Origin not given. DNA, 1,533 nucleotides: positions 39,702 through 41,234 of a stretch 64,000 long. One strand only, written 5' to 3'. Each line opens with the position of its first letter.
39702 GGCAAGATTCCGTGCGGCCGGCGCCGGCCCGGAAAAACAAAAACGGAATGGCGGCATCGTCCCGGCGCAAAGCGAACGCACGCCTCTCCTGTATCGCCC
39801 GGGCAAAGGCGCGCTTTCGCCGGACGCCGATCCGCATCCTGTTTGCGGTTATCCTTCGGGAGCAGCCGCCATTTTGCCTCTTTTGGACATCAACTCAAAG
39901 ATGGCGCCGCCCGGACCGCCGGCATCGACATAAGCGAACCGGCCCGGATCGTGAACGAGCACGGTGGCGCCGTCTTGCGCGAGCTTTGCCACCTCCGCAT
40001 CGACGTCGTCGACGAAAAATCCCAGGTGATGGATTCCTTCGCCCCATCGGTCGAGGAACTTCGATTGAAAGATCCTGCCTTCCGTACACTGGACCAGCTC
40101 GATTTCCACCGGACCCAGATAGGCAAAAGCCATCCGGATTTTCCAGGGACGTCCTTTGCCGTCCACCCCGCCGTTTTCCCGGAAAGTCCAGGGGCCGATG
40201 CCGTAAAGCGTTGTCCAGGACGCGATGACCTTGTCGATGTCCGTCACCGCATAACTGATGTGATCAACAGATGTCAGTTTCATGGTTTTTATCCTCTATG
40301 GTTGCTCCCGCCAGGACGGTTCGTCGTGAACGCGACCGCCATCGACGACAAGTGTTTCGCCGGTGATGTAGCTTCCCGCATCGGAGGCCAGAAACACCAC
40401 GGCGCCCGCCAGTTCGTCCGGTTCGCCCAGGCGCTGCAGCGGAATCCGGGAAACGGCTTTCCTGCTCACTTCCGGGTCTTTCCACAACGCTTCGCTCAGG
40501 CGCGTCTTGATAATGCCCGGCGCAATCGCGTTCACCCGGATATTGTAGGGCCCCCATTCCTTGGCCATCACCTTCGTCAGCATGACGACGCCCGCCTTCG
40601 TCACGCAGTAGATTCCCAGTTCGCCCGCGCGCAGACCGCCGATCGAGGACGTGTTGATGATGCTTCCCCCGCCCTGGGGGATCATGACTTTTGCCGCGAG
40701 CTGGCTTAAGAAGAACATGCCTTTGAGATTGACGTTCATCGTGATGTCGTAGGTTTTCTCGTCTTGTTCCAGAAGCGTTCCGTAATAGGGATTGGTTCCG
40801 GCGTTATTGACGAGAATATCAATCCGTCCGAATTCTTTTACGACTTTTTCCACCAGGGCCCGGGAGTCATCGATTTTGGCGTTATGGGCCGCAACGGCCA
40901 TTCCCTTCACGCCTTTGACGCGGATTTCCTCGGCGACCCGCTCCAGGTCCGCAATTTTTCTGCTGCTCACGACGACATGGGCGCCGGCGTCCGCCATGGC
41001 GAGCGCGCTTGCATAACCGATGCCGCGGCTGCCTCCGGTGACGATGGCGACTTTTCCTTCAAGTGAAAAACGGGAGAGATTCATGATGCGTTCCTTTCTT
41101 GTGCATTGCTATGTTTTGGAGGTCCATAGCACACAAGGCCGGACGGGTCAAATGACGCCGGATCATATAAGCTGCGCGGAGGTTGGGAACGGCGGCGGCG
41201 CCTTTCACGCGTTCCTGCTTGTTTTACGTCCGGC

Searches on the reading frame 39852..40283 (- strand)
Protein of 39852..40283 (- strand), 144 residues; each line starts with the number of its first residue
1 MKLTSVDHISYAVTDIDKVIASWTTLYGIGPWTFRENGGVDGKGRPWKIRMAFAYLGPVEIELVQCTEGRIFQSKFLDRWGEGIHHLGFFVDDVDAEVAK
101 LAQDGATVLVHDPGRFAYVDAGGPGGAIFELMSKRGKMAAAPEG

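Call 35: search_protein_families(library=pfam, proteins=[window:39852-40283:-], max_evalue=0.00001)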
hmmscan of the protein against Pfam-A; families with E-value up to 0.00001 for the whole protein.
window:39852-40283:- (144 aa): 1 family
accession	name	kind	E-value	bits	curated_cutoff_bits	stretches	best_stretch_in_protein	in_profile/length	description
PF13669.12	Glyoxalase_4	-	4.6e-21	75.6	27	1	7-113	1-98/109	Glyoxalase/Bleomycin resistance protein/Dioxygenase superfamily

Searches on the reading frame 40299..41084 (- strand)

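Call 35: search_protein_families(library=pfam, proteins=[window:40299-41084:-], max_evalue=0.00001)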
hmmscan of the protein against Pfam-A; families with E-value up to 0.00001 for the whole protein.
window:40299-41084:- (262 aa): 3 families
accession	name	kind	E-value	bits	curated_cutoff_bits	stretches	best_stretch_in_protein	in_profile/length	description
PF13561.12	adh_short_C2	-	9.8e-66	222.1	27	1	20-250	6-234/236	Enoyl-(Acyl carrier protein) reductase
PF00106.31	adh_short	-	5.1e-53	179.9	26.6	1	11-203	1-193/195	short chain dehydrogenase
PF08659.16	KR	-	1.1e-07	32.3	22.6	1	14-151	4-140/180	KR domain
